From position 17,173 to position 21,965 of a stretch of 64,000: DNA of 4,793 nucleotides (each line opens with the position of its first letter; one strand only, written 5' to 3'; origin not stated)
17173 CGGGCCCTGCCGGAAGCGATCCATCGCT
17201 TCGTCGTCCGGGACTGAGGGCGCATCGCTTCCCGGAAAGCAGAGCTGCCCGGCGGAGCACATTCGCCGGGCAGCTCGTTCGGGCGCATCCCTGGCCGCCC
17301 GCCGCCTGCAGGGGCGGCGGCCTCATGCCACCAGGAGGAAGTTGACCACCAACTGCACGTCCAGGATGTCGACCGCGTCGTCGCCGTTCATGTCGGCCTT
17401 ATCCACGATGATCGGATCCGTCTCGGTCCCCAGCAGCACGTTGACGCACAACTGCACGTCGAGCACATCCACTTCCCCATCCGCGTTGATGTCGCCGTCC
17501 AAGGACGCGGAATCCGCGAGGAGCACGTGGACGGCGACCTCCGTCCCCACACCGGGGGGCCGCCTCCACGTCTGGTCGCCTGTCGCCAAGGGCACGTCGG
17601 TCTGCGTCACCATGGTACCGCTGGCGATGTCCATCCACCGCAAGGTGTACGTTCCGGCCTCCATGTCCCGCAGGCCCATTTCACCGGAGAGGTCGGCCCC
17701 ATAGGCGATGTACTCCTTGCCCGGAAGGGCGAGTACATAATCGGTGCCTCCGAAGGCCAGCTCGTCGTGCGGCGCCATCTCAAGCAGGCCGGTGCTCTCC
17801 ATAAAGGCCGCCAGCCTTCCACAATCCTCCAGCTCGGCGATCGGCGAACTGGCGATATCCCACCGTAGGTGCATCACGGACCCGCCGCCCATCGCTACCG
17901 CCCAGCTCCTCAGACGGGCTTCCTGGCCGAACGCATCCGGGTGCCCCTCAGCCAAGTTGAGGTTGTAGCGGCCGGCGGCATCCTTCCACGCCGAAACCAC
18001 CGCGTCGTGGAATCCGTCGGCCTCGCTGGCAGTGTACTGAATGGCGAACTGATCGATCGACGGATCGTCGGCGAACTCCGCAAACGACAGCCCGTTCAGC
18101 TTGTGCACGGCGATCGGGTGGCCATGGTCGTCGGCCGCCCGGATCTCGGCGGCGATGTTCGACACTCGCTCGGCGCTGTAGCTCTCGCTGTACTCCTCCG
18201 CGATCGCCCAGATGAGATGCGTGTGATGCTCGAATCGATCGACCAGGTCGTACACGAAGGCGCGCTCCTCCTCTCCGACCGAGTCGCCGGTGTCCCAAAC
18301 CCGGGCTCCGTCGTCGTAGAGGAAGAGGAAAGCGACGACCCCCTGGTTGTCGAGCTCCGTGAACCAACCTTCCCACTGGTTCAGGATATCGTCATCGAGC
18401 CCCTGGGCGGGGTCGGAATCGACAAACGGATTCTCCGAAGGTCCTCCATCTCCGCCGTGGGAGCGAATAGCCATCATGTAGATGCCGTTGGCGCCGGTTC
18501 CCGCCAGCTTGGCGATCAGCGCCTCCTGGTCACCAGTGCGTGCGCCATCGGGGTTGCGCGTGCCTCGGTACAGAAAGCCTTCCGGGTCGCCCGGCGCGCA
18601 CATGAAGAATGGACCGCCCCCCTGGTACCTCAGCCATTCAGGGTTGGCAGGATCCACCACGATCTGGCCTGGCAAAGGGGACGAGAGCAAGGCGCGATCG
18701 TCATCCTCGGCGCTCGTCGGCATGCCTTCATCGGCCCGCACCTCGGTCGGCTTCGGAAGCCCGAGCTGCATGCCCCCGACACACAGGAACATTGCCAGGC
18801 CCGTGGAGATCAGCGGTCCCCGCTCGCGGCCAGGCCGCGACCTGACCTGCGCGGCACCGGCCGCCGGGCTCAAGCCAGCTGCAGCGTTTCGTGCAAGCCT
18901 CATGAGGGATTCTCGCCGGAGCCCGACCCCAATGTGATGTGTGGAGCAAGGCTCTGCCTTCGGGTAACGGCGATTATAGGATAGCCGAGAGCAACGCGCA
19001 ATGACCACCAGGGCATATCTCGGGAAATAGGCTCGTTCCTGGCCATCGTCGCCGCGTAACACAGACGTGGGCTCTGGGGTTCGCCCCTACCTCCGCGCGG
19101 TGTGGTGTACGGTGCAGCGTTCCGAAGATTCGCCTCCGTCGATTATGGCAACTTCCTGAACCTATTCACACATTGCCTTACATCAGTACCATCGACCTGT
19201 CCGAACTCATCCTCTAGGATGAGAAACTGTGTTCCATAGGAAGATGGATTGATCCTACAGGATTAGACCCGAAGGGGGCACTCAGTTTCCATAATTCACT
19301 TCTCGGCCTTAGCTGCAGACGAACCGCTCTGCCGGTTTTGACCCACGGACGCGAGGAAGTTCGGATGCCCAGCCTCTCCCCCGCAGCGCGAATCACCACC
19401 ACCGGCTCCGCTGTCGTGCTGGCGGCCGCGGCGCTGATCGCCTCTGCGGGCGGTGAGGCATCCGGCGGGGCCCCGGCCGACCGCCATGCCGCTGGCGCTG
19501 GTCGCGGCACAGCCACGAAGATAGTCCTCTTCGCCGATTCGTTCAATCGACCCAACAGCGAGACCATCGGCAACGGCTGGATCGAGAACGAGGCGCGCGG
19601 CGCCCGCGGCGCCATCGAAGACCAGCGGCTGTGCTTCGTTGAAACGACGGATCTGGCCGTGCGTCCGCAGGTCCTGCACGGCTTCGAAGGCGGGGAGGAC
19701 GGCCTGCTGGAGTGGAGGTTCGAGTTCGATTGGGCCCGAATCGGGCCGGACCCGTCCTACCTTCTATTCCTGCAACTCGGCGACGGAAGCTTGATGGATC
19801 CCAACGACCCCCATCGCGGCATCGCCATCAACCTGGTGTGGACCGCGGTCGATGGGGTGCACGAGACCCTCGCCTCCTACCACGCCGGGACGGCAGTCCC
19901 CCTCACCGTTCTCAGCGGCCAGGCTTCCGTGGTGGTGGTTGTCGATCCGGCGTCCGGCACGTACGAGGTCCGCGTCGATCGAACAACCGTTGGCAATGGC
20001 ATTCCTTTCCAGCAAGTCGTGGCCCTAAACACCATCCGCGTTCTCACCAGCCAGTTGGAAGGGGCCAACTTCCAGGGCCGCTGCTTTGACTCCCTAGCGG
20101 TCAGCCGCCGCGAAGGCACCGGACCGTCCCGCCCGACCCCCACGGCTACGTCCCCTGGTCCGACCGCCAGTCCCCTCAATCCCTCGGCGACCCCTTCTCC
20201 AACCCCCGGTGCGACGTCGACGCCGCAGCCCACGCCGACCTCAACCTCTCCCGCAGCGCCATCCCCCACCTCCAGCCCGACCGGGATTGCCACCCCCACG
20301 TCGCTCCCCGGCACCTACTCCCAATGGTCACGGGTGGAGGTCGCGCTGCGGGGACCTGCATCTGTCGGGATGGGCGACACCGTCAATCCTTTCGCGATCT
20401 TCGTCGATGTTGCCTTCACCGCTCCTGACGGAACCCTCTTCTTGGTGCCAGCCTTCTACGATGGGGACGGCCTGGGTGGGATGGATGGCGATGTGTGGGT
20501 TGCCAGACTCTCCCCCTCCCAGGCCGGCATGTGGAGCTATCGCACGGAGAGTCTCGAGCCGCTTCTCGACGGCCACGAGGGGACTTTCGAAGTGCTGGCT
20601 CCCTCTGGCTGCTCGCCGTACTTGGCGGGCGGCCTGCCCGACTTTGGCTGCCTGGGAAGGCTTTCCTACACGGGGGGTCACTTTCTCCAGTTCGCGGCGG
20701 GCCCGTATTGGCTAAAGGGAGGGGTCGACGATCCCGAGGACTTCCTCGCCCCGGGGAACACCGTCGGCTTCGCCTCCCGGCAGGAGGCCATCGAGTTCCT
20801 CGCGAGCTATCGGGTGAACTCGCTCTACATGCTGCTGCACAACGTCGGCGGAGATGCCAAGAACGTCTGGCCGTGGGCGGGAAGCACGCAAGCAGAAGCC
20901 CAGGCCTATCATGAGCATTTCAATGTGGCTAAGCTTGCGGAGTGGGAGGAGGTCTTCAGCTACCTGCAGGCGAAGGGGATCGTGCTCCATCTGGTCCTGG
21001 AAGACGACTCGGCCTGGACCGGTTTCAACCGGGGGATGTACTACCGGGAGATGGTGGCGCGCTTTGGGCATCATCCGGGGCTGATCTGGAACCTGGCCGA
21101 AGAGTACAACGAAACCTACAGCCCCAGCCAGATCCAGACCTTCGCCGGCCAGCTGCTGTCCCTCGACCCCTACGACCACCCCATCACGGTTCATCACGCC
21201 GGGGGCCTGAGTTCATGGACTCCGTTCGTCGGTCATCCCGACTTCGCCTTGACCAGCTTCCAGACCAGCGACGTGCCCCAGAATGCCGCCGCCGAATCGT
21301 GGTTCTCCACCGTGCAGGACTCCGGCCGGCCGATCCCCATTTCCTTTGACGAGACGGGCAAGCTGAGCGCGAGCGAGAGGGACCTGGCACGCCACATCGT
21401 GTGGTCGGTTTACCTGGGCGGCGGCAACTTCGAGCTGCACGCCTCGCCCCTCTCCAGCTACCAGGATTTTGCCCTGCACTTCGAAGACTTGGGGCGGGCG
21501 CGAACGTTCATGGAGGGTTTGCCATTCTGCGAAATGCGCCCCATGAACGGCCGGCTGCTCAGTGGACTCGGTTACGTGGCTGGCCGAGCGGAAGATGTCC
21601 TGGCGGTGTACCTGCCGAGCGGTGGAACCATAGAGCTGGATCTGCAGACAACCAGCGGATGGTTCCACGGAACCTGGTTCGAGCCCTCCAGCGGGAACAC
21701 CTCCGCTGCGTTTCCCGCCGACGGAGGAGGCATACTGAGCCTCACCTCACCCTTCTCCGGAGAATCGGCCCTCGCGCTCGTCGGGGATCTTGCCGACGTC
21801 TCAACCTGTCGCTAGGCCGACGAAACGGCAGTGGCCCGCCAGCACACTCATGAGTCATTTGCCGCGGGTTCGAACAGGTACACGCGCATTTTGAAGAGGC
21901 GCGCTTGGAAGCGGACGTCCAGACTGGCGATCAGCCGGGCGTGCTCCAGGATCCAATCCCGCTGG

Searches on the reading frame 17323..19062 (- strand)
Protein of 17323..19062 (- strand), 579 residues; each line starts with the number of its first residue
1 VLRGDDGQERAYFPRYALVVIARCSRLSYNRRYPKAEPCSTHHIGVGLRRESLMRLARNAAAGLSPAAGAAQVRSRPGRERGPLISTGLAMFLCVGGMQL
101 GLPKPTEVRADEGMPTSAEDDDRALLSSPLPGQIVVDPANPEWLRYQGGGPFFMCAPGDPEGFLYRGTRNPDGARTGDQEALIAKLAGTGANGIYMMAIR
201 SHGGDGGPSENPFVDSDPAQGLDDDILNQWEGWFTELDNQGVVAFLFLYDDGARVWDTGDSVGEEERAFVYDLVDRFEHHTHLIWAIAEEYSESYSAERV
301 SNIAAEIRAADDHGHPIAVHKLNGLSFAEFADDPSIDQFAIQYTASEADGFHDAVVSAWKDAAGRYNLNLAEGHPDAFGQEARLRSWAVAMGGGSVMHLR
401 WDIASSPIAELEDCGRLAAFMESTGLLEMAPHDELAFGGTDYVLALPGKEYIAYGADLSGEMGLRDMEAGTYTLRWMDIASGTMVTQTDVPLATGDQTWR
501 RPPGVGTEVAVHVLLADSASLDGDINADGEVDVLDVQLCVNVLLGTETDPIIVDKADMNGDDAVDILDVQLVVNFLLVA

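Call 67: search_protein_families(library=pfam, proteins=[window:17323-19062:-], max_evalue=0.00001)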
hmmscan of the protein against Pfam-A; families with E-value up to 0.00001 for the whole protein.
window:17323-19062:- (579 aa): 1 family
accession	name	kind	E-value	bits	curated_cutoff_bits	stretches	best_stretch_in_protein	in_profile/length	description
PF00404.24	Dockerin_1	-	1.4e-09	38.4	22.9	1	523-577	2-57/57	Dockerin type I domain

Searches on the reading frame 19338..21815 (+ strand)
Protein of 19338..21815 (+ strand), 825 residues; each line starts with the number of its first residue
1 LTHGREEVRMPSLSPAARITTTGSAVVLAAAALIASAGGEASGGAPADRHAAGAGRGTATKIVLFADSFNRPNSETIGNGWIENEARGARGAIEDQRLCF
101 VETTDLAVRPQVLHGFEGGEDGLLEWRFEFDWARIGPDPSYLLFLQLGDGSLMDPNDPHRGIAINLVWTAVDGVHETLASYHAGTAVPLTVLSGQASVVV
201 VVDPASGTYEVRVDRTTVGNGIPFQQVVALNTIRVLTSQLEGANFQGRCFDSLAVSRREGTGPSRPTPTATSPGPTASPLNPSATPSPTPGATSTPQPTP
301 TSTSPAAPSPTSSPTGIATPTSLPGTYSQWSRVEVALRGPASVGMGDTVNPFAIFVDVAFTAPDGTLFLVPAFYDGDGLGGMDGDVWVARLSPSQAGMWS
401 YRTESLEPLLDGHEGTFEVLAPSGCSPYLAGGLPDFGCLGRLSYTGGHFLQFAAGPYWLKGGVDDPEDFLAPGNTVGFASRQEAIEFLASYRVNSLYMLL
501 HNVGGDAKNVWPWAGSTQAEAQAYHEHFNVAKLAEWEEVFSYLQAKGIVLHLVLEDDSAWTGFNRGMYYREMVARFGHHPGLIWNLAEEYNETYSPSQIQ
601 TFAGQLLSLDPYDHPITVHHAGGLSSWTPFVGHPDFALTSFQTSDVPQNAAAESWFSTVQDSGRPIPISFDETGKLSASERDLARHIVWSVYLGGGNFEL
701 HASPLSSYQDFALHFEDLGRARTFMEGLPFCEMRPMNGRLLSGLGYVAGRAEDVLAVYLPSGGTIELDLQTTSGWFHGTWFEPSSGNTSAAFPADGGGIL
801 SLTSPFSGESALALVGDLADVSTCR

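Call 67: search_protein_families(library=pfam, proteins=[window:19338-21815:+], max_evalue=0.00001)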
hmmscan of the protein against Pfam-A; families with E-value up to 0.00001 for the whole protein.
window:19338-21815:+ (825 aa): 1 family
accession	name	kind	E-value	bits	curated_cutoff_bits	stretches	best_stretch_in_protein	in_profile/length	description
PF16586.11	DUF5060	-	5.4e-13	49.4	27.2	1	327-405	2-69/70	Domain of unknown function (DUF5060)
